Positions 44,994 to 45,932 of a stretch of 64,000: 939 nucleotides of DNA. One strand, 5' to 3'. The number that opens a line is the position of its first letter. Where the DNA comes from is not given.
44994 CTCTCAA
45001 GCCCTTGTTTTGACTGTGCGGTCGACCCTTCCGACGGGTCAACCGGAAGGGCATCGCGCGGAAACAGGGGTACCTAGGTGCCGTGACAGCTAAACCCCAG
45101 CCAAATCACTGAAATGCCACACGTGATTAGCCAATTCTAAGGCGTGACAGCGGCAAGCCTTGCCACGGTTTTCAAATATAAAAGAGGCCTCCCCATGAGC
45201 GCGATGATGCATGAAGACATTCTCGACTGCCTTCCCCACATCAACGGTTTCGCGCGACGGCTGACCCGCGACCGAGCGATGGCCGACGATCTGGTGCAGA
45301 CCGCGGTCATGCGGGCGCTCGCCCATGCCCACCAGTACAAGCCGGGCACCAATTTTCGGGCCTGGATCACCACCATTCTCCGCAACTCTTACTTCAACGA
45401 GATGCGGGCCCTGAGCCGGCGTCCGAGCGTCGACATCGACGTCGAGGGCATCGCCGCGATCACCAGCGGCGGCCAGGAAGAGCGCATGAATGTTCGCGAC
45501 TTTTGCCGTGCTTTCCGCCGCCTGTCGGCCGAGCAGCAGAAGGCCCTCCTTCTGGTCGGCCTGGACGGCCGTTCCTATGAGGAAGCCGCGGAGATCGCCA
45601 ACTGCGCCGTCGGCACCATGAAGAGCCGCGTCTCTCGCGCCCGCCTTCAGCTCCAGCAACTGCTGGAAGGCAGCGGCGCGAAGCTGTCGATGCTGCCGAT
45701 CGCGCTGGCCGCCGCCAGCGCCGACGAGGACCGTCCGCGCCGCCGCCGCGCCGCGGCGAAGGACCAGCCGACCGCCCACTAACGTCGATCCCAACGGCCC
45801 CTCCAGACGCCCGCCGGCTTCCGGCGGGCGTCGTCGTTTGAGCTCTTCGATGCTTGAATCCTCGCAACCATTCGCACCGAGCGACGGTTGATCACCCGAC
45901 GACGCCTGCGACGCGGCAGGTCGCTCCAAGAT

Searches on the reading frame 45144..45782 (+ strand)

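Call 50: search_protein_families(library=pfam, proteins=[window:45144-45782:+], max_evalue=0.001)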
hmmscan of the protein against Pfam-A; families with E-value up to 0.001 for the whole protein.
window:45144-45782:+ (212 aa): 5 families
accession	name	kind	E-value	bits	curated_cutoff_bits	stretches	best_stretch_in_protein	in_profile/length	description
PF04542.20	Sigma70_r2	-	4.9e-15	55.5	24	1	29-92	5-70/71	Sigma-70 region 2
PF08281.18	Sigma70_r4_2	-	8e-13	48.3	25.7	1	122-170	6-54/54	Sigma-70, region 4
PF22029.2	PhyR_sigma2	-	9.9e-08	32.3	27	1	27-76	2-51/55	Sigma2 domain of PhyR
PF04545.22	Sigma70_r4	-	8.5e-05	22.4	24.1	1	123-171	1-49/50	Sigma-70, region 4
PF07638.17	Sigma70_ECF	-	0.00077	19.8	21.1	1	106-173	115-182/185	ECF sigma factor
